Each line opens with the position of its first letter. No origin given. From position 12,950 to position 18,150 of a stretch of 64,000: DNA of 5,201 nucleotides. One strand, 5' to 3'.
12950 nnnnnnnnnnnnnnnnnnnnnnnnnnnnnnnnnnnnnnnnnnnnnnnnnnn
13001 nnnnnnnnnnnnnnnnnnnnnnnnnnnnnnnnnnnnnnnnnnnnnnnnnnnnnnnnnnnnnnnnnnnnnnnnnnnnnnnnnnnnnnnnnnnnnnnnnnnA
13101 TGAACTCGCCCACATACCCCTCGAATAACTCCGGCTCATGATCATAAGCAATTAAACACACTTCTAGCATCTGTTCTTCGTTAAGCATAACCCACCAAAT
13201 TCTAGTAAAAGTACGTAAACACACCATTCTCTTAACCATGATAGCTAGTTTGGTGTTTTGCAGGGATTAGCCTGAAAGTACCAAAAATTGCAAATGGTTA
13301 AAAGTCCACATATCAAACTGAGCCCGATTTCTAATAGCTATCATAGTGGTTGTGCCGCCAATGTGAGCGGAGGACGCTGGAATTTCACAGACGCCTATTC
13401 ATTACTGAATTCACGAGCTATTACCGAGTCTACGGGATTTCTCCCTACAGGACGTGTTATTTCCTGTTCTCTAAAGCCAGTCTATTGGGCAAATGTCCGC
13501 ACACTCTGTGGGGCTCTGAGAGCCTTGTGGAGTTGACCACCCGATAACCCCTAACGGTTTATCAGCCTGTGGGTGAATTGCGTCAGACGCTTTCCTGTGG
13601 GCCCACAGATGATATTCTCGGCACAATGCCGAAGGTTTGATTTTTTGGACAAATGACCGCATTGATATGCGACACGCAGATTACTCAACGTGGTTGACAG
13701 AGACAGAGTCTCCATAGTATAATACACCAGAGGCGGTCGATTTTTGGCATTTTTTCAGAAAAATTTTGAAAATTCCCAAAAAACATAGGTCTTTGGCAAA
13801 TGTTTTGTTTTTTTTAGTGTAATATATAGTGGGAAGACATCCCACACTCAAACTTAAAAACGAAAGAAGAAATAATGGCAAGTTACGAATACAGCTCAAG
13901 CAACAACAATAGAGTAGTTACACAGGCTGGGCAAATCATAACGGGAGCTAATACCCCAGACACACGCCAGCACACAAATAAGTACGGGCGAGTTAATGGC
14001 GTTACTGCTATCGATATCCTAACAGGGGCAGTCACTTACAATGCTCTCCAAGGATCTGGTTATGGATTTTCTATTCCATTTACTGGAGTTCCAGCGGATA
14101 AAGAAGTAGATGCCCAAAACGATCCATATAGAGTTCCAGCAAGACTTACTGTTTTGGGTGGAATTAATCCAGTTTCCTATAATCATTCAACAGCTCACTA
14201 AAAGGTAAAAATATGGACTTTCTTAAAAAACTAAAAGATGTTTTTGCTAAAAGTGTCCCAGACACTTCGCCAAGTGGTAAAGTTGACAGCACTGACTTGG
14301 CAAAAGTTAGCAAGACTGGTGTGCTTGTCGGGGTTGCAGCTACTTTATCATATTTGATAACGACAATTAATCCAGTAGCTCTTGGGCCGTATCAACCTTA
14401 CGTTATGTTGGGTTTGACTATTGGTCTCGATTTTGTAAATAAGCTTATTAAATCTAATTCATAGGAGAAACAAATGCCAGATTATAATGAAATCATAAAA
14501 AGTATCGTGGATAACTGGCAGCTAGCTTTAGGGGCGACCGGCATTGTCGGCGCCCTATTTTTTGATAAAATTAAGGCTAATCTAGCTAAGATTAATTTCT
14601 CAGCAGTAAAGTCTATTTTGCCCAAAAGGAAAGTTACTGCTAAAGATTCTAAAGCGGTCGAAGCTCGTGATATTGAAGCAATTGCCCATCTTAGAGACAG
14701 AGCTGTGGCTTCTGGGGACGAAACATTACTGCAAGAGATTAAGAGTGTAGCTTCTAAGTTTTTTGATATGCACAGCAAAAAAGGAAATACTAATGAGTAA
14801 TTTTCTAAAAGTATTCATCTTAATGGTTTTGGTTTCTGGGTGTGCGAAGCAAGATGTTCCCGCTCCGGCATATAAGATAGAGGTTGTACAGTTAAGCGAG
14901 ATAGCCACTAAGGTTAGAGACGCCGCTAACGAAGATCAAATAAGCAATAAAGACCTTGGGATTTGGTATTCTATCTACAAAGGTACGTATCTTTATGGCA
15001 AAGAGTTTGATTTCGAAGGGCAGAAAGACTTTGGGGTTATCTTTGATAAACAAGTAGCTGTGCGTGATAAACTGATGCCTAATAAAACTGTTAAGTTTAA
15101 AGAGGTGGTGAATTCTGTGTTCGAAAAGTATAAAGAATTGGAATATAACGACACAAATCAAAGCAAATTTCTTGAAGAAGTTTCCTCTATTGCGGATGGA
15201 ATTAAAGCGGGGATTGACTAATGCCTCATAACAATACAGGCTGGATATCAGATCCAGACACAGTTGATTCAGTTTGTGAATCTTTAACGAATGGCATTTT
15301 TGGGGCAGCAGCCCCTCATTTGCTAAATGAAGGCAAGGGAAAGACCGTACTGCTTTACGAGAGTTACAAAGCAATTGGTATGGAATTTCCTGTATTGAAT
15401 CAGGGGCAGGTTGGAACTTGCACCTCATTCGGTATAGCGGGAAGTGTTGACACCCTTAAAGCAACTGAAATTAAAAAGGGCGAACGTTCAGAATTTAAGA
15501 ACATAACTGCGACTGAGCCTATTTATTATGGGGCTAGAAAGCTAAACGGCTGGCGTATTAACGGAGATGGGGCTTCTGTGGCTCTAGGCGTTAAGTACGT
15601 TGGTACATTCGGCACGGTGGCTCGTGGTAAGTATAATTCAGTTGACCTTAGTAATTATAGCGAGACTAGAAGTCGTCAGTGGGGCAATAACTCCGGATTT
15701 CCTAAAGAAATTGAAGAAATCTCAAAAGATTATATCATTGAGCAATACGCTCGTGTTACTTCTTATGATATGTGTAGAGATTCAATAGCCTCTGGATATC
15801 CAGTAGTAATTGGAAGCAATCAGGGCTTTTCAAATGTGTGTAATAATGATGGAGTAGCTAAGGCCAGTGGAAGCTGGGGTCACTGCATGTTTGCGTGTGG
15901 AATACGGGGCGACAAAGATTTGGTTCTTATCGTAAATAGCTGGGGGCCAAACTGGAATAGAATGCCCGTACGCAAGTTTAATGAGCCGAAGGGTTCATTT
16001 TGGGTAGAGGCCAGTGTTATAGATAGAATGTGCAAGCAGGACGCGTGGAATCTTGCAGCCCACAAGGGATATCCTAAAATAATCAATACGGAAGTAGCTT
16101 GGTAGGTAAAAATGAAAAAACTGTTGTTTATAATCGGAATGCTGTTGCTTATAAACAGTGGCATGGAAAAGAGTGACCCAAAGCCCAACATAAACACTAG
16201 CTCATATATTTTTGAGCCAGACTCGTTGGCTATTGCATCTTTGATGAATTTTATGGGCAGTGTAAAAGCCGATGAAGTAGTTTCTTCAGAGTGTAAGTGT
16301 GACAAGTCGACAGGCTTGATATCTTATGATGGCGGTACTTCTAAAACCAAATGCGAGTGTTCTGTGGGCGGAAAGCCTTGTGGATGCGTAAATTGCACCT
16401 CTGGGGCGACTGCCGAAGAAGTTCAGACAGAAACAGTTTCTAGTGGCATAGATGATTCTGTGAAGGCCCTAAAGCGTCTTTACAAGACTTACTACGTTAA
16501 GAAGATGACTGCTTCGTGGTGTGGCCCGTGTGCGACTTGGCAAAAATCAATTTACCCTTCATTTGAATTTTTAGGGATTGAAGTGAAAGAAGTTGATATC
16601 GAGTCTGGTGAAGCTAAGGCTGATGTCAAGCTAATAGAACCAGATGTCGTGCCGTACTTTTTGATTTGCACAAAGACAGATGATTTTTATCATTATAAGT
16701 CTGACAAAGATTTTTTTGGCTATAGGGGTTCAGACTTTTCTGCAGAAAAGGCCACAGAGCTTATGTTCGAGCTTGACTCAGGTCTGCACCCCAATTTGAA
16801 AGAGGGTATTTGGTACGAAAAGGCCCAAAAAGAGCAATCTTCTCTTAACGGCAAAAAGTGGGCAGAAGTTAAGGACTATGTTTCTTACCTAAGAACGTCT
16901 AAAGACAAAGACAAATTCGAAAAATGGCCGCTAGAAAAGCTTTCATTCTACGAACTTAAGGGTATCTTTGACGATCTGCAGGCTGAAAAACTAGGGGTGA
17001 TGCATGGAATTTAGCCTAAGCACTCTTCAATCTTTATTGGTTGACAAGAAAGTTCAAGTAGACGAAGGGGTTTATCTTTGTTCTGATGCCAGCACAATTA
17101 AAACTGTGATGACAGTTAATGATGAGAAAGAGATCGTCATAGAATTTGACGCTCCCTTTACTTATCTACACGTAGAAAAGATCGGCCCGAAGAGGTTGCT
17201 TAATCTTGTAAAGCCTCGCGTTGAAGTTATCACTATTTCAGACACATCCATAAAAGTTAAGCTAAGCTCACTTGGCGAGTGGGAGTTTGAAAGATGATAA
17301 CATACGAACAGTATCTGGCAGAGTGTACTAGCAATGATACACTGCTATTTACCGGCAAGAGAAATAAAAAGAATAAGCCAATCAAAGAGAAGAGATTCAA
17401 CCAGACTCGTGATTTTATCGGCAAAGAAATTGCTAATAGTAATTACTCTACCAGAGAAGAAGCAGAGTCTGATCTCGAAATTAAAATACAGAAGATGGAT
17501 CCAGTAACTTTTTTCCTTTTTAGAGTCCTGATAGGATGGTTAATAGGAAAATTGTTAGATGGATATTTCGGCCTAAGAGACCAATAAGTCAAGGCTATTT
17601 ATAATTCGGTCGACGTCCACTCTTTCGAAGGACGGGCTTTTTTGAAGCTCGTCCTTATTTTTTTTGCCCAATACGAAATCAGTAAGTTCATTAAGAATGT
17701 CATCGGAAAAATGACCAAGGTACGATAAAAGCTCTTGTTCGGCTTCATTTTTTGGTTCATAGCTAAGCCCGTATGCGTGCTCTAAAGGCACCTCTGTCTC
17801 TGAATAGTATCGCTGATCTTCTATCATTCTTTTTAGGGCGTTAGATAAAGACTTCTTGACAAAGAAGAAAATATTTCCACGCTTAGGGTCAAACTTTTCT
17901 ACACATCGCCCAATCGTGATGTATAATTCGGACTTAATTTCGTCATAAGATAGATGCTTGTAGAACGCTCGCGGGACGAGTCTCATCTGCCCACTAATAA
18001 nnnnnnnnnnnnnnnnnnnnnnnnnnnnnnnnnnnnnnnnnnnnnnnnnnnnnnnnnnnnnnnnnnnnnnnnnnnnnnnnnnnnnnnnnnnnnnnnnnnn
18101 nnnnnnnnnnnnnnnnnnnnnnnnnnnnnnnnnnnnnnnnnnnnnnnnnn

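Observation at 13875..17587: Rightward island encoding small membrane protein, lipoprotein, papain-like C1 peptidase and secreted CGPC thioredoxin-fold protein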

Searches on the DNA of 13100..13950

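Call 60: search_rna_families(source=window, start=13100, end=13950, threshold=evalue, max_evalue=1, show_alignments=2)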
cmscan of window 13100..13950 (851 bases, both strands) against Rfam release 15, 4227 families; matches with E-value up to 1: 1.
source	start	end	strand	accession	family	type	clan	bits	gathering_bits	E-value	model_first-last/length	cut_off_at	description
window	13700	13839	+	RF02060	STnc410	Gene; sRNA;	-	16.9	50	0.49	1-158/158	no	Enterobacterial sRNA STnc410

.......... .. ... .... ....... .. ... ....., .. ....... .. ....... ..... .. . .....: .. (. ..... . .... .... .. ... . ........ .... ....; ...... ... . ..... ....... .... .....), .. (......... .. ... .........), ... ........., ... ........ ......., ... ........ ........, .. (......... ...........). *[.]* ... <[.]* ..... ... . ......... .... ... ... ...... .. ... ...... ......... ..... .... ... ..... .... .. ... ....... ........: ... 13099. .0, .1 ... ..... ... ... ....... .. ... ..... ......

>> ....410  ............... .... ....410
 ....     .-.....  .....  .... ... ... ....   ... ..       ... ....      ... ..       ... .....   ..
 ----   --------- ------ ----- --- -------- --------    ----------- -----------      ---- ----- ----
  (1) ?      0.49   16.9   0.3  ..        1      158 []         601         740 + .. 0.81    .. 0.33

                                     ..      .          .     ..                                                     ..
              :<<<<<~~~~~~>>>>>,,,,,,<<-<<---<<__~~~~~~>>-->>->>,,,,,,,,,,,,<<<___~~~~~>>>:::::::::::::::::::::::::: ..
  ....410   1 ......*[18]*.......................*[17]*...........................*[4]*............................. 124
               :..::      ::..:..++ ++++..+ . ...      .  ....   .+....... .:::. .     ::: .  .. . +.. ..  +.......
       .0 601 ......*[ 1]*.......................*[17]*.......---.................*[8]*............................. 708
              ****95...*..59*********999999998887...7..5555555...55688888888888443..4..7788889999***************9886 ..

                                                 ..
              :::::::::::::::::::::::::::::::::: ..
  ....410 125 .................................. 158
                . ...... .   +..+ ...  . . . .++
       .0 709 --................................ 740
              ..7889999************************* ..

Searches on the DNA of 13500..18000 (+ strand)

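Call 3: search_dna_similar(query=window:13500-18000:+, collection=phages, mode=near, max_rows=25)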
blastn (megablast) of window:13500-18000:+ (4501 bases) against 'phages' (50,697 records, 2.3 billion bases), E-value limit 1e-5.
No match.

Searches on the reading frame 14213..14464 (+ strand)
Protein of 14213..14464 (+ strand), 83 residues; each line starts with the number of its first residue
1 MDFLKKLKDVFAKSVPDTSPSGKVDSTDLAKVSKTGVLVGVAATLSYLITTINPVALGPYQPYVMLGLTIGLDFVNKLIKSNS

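Call 4: search_protein_families(library=pfam, proteins=[window:14213-14464:+], max_evalue=1)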
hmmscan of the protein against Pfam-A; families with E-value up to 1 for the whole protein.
window:14213-14464:+ (83 aa): 0 families

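Call 6: search_protein_families(library=phrogs, proteins=[window:14213-14464:+], max_evalue=1)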
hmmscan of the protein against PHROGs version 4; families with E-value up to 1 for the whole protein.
window:14213-14464:+ (83 aa): 1 family
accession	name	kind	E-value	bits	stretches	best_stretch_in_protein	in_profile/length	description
phrog_7692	-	unknown function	0.27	12.3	1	36-66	8-38/55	-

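Call 72: search_protein_families(library=ncbifam, max_evalue=0.1, proteins=[window:14213-14464:+])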
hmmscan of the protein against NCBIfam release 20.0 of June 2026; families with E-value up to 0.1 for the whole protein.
window:14213-14464:+ (83 aa): 0 families
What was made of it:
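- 14213..14464 (+): g2: 83 aa small membrane protein. It has one clear hydrophobic segment (36-52) and a weaker second one (about 61-77). Holin-like by shape only. No holin family hit (calls 4, 6, 72).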

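Call 99: search_protein_families(library=padloc, max_evalue=0.01, proteins=[window:14213-14464:+])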
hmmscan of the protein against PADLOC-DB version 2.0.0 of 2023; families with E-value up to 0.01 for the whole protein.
window:14213-14464:+ (83 aa): 0 families

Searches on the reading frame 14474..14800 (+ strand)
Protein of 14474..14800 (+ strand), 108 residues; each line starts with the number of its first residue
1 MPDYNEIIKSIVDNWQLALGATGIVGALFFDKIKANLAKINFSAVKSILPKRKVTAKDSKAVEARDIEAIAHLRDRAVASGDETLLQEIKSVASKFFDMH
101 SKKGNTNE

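Call 4: search_protein_families(library=pfam, proteins=[window:14474-14800:+], max_evalue=1)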
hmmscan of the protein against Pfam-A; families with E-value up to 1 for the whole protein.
window:14474-14800:+ (108 aa): 0 families

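Call 6: search_protein_families(library=phrogs, proteins=[window:14474-14800:+], max_evalue=1)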
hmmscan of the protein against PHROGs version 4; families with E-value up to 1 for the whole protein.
window:14474-14800:+ (108 aa): 4 families
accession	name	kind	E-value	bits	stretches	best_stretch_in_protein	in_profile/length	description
phrog_31942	-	unknown function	0.065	13.8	1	6-61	132-188/249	-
phrog_20811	-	unknown function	0.067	14.3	1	56-90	14-51/59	-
phrog_2549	-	unknown function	0.15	13.2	1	68-96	37-65/80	-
phrog_12792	-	unknown function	0.19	13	1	11-61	82-132/139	-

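Call 72: search_protein_families(library=ncbifam, max_evalue=0.1, proteins=[window:14474-14800:+])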
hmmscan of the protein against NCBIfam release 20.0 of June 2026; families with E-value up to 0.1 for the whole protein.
window:14474-14800:+ (108 aa): 1 family
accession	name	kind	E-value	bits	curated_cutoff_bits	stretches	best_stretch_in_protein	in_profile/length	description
NF041002.1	pilin_ComGF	equivalog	0.062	13.5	80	1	28-93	47-112/139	competence type IV pilus minor pilin ComGF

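Call 99: search_protein_families(library=padloc, max_evalue=0.01, proteins=[window:14474-14800:+])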
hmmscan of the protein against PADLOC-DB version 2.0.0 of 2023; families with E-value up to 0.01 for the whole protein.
window:14474-14800:+ (108 aa): 0 families

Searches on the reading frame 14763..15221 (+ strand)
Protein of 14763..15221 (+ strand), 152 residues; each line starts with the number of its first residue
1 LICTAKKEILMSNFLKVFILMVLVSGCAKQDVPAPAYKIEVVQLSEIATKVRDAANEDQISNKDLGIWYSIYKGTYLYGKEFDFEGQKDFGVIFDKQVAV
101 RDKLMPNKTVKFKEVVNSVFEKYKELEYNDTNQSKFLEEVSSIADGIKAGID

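Call 4: search_protein_families(library=pfam, proteins=[window:14763-15221:+], max_evalue=1)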
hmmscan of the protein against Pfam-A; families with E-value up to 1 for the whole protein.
window:14763-15221:+ (152 aa): 0 families

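Call 6: search_protein_families(library=phrogs, proteins=[window:14763-15221:+], max_evalue=1)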
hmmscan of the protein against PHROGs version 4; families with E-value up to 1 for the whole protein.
window:14763-15221:+ (152 aa): 3 families
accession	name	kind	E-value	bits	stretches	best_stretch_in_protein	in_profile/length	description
phrog_456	-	lysis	0.084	13.6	1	11-64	10-61/102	Rz-like spanin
phrog_25455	-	unknown function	0.18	12.7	1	17-90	5-77/135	-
phrog_2425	-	unknown function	0.21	12.4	1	13-76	3-64/86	-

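Call 52: find_homologous_proteins(query=window:14793-15221:+, max_evalue=0.01)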
Query window:14793-15221:+ (142 aa): 5 proteins with E <= 0.01 among 13 candidates.
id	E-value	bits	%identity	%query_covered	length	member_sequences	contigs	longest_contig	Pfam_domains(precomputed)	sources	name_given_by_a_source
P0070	2.7e-80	285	94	100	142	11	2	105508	-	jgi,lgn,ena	jgi:hypothetical protein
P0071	1.3e-79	283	92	100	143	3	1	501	-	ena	-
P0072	1.5e-72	260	85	100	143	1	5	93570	-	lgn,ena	-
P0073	5.9e-35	138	49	98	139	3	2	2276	-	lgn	-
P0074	8.2e-32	128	56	76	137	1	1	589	-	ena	-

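Call 72: search_protein_families(library=ncbifam, max_evalue=0.1, proteins=[window:14793-15221:+])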
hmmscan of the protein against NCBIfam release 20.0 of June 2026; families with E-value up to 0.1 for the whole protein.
window:14793-15221:+ (142 aa): 1 family
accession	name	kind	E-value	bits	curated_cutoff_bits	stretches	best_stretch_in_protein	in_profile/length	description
NF007648.0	PRK10318.2-2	equivalog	0.032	14.3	254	1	6-78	4-69/125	hypothetical protein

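Call 95: search_solved_structures(query=A5, max_evalue=1)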
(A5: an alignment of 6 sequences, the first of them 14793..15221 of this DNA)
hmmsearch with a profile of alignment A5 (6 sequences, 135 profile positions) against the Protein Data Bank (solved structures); distinct sequences matched with E-value up to 1: 6.
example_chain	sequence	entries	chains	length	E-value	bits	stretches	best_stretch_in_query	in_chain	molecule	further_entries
7q1g_A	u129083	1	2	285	0.0012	22.2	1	55-111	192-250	Peptidase_M75 domain-containing protein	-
6oei_A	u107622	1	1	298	0.046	17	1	84-132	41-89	Spindle pole body component SPC42,Sigma-54-dependent transcriptional regulator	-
9pwb_S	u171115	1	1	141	0.66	13.3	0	21-60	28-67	AP-2 complex subunit sigma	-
2jkr_I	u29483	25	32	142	0.67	13.3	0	22-60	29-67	AP-2 COMPLEX SUBUNIT SIGMA-1 | AP-2 COMPLEX SUBUNIT SIGMA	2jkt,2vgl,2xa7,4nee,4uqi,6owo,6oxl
6uri_S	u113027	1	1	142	0.68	13.3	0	22-60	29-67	AP-2 complex subunit sigma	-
6owt_S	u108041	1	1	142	0.87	12.9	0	31-60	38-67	AP-2 complex subunit sigma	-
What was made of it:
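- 14793..15221 (+): g4: 142 aa exported protein with lipobox VSGC (Cys17). An alternative TTG start at 14763 gives 152 aa. A weak PDB profile hit to a Peptidase_M75-domain protein (E 0.0012; call 95) is not relied on.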

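Call 99: search_protein_families(library=padloc, max_evalue=0.01, proteins=[window:14793-15221:+])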
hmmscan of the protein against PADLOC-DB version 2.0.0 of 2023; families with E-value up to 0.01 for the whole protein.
window:14793-15221:+ (142 aa): 0 families
